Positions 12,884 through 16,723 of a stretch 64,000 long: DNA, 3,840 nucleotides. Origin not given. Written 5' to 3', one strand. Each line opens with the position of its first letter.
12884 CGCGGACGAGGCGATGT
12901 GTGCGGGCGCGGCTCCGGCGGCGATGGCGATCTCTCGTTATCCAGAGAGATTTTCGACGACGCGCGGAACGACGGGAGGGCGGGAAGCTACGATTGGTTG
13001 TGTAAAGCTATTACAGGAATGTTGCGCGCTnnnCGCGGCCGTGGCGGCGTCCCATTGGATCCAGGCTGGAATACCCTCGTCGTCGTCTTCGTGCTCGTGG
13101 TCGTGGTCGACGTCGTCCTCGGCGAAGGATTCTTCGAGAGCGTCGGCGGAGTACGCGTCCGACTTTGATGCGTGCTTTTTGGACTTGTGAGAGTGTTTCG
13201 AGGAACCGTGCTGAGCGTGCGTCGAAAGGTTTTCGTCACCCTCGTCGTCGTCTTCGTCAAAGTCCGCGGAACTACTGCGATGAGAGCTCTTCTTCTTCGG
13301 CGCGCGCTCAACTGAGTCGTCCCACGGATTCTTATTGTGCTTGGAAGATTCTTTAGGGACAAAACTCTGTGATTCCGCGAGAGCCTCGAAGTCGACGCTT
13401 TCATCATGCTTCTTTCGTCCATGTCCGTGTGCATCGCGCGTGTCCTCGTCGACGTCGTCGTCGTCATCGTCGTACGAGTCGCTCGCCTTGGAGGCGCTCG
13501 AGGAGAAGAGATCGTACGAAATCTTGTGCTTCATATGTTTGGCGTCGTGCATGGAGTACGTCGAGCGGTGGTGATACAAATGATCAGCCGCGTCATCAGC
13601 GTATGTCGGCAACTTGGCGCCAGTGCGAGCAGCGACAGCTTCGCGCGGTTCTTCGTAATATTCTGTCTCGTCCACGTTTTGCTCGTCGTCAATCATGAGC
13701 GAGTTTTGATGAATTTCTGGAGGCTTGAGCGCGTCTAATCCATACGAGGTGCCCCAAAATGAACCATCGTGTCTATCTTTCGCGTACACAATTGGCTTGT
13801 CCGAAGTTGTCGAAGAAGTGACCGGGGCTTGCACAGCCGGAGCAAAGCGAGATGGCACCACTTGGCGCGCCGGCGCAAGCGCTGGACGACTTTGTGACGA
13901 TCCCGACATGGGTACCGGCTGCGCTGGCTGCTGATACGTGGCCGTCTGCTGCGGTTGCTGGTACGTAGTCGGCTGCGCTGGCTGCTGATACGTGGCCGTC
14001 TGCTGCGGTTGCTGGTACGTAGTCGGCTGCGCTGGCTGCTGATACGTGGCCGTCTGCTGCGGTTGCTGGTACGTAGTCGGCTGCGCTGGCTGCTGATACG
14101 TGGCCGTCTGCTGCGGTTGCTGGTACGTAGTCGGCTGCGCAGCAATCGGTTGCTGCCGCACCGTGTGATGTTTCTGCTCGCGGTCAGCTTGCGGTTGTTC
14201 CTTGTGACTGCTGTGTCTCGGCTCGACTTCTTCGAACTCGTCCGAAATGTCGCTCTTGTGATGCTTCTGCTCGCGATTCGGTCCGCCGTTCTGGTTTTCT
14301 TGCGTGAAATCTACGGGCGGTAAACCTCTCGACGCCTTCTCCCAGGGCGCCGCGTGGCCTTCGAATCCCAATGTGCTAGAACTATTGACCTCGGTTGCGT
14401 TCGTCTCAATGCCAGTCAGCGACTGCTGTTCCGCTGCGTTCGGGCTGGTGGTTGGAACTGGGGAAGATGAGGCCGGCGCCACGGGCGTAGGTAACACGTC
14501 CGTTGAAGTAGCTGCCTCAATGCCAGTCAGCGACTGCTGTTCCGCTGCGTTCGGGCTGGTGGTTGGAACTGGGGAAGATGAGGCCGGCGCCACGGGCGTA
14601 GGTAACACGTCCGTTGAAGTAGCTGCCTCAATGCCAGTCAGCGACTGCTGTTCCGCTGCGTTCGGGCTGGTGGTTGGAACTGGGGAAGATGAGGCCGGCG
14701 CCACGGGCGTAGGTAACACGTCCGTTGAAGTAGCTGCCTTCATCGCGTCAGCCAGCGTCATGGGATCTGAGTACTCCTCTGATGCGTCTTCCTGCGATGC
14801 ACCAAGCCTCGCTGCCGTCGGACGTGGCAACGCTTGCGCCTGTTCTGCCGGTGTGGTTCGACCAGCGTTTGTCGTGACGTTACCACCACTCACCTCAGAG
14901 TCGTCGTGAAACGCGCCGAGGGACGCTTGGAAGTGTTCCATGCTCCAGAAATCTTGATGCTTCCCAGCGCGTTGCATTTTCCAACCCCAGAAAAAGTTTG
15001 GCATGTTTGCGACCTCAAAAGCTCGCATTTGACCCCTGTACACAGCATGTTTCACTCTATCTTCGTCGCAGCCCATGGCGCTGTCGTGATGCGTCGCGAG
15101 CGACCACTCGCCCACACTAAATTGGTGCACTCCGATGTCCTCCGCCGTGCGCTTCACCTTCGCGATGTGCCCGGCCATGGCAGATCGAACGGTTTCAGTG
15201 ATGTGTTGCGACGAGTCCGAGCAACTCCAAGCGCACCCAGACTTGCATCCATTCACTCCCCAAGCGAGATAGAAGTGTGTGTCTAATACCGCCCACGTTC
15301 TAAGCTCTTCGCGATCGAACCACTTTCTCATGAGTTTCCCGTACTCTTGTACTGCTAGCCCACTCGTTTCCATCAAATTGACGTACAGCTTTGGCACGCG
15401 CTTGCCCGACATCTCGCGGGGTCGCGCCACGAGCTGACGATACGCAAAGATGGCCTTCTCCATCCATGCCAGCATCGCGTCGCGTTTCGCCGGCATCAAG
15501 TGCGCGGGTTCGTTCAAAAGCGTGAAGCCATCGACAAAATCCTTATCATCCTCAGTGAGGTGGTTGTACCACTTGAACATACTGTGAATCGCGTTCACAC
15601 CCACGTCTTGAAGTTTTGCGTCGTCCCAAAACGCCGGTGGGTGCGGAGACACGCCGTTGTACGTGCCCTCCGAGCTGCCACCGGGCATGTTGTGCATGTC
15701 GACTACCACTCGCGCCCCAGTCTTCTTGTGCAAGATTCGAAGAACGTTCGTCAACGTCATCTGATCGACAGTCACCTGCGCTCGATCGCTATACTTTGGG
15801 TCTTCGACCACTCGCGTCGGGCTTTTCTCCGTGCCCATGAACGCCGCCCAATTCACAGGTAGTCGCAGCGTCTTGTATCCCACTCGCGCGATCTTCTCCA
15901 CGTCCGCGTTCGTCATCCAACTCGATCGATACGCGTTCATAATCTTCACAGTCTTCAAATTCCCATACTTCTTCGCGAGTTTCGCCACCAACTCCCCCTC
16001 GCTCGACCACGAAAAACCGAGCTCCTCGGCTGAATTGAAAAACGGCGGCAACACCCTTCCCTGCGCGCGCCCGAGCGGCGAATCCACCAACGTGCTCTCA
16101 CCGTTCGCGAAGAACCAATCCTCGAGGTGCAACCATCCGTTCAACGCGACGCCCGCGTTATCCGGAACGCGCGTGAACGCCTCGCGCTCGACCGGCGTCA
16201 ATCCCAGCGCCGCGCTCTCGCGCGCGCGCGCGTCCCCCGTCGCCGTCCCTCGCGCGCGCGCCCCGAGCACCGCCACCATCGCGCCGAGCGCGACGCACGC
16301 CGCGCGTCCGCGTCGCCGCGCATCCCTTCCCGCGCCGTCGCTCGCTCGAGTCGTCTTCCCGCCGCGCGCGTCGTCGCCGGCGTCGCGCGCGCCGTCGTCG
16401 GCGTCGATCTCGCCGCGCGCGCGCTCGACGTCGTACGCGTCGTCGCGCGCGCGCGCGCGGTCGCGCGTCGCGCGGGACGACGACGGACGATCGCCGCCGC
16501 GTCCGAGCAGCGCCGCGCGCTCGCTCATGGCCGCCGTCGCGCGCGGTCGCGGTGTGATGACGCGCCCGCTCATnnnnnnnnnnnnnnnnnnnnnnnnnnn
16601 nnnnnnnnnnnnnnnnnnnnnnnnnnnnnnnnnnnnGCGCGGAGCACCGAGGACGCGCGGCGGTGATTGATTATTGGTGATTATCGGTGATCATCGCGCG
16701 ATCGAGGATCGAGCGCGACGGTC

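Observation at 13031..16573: GH5 glycosidase fused to a very long repetitive C-terminal region ending in an Asp/Glu/His-rich tail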

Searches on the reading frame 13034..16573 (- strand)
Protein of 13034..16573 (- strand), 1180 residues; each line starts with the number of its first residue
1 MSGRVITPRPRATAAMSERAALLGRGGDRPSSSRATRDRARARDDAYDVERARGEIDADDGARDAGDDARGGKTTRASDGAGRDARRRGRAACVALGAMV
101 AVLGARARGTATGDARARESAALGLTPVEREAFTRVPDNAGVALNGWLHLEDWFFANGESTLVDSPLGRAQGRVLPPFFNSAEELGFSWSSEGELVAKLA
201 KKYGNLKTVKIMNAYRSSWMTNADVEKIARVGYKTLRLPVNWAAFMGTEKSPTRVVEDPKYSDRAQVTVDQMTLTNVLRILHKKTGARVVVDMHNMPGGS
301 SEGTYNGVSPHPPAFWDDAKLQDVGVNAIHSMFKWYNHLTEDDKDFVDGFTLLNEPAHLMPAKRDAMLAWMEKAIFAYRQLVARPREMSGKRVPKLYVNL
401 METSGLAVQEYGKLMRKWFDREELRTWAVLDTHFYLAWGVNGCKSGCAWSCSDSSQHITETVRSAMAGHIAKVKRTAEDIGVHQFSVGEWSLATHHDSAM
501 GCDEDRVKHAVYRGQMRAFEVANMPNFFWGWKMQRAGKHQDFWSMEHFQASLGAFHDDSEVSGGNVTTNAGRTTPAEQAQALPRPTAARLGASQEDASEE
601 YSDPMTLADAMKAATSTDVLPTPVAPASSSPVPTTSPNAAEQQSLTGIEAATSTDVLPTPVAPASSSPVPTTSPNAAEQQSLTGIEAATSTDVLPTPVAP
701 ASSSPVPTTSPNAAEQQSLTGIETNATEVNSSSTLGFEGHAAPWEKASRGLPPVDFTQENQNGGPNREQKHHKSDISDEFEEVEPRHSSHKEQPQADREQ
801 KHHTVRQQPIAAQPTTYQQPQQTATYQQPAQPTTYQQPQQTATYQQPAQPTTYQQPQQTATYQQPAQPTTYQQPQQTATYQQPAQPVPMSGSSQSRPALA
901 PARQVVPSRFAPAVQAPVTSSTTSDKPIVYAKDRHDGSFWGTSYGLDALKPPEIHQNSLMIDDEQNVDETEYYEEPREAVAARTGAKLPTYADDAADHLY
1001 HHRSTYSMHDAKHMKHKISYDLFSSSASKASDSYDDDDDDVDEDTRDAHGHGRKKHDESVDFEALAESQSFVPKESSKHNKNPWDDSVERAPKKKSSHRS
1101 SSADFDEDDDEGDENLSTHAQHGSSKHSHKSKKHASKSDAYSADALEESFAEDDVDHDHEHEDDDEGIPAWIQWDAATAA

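Call 4: search_protein_families(library=pfam, proteins=[window:13034-16573:-], max_evalue=1)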
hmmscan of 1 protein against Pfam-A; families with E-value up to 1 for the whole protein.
window:13034-16573:- (1180 aa): 0 families

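Call 5: search_solved_structures(query=window:13034-16573:-, max_evalue=1, show_alignments=2)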
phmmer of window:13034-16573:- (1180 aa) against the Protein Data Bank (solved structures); distinct sequences matched with E-value up to 1: 26.
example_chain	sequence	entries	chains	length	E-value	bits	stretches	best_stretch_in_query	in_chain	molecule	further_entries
3o6a_A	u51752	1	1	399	6.7e-05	24.1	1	204-357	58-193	Glucan 1,3-beta-glucosidase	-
1cz1_A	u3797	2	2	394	9.1e-05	23.7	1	204-357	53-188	PROTEIN (EXO-B-(1,3)-GLUCANASE) | EXO-(B)-(1,3)-GLUCANASE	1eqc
3n9k_A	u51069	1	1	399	9.3e-05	23.6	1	204-357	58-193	Glucan 1,3-beta-glucosidase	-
4m80_A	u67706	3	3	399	9.3e-05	23.6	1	204-357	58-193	EXO-1,3-BETA-GLUCANASE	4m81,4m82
2pb1_A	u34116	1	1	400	9.4e-05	23.6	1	204-357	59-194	Hypothetical protein XOG1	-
2pbo_A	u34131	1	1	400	9.4e-05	23.6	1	204-357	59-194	Hypothetical protein XOG1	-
2pc8_A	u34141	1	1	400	9.4e-05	23.6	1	204-357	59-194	Hypothetical protein XOG1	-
2pf0_A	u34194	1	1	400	9.4e-05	23.6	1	204-357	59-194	Hypothetical protein XOG1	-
1eqp_A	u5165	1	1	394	0.00018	22.6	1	206-357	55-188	EXO-B-(1,3)-GLUCANASE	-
6la0_A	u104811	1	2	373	0.0018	19.3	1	216-320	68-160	Glycoside hydrolase family 5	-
6q1i_A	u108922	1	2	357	0.0073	17.4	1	182-246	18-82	Endoglucanase A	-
6gl0_A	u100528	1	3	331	0.029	15.4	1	214-265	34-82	Endoglucanase, family GH5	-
6gl2_A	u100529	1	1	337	0.029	15.4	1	214-265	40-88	Endoglucanase, family GH5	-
6pz7_A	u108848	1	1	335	0.032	15.2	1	220-301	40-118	Endoglucanase family 5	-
5x4z_D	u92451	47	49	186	0.09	13.8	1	34-99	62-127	RNA polymerase II subunit B32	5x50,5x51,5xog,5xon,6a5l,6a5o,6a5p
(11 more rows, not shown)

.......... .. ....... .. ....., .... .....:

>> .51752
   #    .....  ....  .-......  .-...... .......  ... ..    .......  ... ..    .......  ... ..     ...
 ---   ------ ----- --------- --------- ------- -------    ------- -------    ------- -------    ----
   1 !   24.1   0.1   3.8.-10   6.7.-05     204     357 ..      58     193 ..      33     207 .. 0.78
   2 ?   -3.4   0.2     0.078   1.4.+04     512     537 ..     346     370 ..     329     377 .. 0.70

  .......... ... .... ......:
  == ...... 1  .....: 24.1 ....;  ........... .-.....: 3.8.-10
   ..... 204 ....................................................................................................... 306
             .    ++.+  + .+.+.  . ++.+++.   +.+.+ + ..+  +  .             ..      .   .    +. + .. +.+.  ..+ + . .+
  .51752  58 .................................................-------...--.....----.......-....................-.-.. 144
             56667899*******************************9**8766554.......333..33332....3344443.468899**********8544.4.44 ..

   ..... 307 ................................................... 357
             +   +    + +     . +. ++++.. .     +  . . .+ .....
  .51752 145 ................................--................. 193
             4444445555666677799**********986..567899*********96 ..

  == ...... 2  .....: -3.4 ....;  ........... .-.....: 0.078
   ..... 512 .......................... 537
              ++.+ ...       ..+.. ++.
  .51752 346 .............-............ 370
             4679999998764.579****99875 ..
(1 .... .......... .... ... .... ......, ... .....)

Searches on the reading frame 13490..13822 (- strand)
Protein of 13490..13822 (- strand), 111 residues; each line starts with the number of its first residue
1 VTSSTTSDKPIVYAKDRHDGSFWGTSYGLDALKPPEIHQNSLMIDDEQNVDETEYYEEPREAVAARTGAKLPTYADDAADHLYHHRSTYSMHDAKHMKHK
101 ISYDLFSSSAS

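Call 30: search_protein_families(library=pfam, proteins=[window:13490-13822:-], max_evalue=10)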
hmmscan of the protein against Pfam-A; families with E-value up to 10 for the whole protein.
window:13490-13822:- (111 aa): 0 families

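Call 36: search_protein_representatives(protein=window:13490-13822:-)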
Query: 111 residues. Proteins with E-value up to 0.001 (for the whole library): 9; up to 1e-10: 8; up to 1e-30: 7. The best 9 are listed.
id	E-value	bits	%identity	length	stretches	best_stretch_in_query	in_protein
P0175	1.7e-67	240.6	100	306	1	1-111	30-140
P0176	2.9e-66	236.6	100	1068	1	1-111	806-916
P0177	2.8e-59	214.2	96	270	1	10-111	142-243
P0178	1.1e-47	176.9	71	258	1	3-110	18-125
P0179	6.0e-45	168.1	71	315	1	6-109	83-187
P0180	2.9e-42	159.5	69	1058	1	6-109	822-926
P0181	2.6e-41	156.4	66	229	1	4-110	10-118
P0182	1.1e-25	106.1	76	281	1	44-110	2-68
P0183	6.4e-09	52.3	52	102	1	50-109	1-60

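Call 53: list_cluster_members(proteins=[P0176, P0180, P0178, P0181, P0179, P0005, P0003, P0010])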
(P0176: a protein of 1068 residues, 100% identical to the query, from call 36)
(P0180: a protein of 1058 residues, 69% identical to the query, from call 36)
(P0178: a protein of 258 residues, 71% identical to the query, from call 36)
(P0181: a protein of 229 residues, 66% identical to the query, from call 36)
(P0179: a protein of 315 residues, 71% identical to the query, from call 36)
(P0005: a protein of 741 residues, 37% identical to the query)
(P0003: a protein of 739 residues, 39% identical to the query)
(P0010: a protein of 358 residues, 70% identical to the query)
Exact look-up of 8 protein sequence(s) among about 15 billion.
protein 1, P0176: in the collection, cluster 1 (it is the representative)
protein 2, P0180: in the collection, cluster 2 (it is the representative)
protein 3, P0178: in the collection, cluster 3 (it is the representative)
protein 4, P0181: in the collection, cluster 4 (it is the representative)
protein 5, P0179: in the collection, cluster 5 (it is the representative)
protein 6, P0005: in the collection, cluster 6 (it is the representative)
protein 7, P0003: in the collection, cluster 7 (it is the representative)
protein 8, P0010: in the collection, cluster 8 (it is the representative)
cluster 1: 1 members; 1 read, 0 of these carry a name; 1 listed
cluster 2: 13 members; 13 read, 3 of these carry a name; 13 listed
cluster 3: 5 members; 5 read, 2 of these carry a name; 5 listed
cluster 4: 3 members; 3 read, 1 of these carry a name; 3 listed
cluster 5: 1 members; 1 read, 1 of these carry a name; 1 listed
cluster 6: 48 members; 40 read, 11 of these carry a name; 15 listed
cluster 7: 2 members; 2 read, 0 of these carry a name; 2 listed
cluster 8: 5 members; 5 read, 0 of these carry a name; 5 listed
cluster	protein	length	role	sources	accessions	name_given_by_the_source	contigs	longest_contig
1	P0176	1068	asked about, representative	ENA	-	-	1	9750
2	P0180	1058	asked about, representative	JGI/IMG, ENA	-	-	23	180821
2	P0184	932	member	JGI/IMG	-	hypothetical protein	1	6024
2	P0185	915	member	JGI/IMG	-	hypothetical protein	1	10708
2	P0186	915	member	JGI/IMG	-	hypothetical protein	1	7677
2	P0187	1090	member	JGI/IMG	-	-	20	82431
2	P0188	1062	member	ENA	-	-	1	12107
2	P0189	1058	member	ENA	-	-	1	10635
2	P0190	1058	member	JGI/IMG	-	-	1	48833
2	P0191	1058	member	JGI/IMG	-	-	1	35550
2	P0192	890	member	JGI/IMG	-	-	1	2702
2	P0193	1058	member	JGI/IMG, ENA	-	-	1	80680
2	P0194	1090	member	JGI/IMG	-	-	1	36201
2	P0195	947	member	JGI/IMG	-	-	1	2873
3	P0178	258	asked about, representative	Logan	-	-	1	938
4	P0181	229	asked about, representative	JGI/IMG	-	-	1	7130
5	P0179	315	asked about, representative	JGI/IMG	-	hypothetical protein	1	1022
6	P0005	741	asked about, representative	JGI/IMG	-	-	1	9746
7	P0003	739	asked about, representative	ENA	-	-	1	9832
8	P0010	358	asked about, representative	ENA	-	-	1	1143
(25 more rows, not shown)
